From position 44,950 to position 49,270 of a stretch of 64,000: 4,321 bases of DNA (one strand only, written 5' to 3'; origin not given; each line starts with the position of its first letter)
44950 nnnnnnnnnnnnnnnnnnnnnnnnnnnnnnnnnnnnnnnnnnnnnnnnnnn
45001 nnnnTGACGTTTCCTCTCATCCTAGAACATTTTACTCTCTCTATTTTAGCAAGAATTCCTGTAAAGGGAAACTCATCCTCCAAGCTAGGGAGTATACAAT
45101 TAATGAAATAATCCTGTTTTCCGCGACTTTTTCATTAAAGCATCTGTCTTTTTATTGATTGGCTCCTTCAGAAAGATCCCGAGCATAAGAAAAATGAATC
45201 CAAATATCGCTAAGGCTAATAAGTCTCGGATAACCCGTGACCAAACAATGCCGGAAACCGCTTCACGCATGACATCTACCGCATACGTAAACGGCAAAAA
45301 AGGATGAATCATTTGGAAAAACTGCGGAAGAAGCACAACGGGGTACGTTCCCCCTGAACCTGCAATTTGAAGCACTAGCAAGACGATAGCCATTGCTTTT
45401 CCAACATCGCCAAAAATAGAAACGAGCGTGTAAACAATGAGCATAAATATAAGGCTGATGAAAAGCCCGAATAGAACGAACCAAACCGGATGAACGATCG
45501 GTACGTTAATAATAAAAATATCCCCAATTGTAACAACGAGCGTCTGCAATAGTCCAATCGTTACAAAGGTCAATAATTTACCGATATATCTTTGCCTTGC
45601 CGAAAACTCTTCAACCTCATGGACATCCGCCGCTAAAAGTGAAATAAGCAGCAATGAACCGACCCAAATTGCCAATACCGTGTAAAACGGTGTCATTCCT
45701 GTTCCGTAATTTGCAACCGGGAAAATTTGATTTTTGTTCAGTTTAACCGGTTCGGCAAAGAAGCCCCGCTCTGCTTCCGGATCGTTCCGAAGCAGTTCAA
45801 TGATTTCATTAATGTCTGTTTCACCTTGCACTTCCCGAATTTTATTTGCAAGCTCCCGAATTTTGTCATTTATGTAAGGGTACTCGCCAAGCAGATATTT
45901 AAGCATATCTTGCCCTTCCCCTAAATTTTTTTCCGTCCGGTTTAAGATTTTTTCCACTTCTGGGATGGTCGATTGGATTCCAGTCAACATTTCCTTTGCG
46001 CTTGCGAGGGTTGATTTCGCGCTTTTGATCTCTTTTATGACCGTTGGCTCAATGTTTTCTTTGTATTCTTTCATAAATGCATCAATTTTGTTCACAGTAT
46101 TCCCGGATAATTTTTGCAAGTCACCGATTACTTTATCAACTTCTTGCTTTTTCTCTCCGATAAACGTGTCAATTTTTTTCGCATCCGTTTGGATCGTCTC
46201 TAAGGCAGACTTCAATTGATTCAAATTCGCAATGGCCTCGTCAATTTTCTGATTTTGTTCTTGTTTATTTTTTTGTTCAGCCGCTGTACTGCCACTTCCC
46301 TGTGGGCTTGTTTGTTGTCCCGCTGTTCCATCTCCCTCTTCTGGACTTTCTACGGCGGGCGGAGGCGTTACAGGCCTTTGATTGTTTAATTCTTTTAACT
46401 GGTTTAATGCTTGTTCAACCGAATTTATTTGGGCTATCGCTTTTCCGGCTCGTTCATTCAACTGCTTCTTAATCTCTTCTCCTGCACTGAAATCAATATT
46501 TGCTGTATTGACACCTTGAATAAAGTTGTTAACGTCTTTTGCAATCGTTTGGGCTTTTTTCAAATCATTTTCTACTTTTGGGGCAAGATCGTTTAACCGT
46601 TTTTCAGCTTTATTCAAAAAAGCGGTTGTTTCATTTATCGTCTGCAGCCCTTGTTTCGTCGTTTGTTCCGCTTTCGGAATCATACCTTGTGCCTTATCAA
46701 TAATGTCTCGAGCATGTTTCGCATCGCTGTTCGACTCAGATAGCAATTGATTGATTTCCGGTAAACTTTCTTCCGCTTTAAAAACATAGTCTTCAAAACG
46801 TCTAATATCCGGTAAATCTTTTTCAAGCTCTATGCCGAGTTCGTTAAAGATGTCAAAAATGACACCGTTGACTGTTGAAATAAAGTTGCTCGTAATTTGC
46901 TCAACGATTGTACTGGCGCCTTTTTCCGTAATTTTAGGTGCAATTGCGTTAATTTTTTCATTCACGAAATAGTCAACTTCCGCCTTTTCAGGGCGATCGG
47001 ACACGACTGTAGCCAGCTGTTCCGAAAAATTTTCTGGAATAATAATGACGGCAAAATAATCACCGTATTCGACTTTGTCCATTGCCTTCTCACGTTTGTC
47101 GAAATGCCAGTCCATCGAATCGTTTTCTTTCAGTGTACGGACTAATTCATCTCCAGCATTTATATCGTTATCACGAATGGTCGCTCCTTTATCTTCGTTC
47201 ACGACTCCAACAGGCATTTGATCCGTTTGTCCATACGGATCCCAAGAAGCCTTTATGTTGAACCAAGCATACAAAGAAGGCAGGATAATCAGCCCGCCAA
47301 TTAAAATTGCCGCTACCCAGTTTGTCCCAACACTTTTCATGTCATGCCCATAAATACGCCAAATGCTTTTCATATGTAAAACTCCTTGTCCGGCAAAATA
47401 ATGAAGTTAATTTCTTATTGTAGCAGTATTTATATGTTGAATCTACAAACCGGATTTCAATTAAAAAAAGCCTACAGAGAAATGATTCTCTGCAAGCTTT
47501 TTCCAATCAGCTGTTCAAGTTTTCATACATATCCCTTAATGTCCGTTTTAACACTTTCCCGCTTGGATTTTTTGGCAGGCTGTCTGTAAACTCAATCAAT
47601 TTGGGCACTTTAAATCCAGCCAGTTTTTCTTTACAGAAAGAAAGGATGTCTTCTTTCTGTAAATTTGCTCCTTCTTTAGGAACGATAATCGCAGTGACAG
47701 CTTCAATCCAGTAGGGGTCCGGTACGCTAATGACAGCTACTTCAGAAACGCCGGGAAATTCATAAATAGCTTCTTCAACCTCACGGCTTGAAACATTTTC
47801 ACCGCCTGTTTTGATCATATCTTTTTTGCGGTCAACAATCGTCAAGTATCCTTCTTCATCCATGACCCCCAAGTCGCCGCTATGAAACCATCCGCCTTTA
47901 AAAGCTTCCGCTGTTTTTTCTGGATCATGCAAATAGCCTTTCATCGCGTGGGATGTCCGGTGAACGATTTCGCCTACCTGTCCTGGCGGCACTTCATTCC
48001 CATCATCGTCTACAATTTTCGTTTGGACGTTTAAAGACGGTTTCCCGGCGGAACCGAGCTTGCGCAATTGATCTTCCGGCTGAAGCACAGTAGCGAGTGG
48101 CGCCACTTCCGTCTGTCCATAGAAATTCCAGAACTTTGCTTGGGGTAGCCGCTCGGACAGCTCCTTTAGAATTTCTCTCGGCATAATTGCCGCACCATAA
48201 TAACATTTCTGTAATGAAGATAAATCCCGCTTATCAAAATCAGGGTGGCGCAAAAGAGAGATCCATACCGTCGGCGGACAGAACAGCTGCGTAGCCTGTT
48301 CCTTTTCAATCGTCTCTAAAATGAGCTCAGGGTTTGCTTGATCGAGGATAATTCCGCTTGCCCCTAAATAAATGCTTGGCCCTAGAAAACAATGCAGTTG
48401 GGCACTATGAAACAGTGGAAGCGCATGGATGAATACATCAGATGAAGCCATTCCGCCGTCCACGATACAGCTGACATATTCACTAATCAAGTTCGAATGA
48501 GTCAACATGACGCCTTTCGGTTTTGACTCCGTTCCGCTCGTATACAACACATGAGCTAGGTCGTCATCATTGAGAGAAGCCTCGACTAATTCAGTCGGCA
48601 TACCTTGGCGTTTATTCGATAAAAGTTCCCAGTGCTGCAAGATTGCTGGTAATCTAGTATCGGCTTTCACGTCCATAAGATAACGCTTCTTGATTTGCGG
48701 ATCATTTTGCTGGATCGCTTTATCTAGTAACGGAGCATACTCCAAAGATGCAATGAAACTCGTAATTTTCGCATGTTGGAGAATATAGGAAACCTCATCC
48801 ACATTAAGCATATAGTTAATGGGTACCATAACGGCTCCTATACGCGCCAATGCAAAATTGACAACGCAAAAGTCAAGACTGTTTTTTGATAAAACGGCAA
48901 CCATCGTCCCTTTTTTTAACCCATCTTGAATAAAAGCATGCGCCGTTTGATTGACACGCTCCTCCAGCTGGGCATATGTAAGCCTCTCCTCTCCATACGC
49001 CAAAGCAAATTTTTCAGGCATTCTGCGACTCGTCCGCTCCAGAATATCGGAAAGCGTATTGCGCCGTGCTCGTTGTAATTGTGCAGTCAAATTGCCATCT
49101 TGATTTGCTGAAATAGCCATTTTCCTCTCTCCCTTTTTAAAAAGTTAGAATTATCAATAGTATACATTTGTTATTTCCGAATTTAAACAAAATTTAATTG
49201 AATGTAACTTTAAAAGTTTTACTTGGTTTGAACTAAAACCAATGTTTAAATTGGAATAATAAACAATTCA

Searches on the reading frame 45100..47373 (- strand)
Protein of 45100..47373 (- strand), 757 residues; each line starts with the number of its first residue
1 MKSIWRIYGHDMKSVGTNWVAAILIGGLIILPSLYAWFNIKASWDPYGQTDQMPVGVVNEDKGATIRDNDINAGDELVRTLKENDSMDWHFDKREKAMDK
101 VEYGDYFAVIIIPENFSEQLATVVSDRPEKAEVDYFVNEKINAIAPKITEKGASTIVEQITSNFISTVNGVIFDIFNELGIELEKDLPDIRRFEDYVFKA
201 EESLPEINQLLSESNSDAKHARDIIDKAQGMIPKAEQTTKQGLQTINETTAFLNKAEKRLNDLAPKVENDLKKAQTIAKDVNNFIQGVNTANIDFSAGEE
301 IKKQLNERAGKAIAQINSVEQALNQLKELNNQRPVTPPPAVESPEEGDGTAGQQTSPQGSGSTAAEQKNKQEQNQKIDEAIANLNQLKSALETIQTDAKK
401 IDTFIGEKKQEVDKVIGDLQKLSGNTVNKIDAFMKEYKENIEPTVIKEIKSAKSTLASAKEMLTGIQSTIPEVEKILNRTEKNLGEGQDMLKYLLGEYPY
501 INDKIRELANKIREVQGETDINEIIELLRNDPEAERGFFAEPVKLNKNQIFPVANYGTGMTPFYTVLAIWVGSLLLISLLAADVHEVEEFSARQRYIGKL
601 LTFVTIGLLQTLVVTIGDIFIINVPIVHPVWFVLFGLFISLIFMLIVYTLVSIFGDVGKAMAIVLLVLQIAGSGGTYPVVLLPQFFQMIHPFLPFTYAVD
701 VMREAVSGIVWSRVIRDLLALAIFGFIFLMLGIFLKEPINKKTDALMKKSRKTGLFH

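Call 81: search_protein_families(library=pfam, proteins=[window:45100-47373:-], max_evalue=1e-8)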
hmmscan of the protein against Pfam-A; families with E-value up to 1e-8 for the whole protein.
window:45100-47373:- (757 aa): 1 family
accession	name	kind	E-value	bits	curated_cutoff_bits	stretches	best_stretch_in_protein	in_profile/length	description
PF12698.13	ABC2_membrane_3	-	2.7e-26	92.9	31.6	1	24-734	8-347/347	ABC-2 family transporter protein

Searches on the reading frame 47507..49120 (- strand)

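Call 81: search_protein_families(library=pfam, proteins=[window:47507-49120:-], max_evalue=1e-8)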
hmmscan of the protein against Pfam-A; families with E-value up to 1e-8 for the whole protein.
window:47507-49120:- (537 aa): 2 families
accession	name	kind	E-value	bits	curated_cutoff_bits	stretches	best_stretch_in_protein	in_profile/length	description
PF00501.34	AMP-binding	-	2e-89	300.6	29.9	1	27-397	1-384/384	AMP-binding enzyme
PF13193.12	AMP-binding_C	-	2.4e-19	70.4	24.5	1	447-522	1-76/76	AMP-binding enzyme C-terminal domain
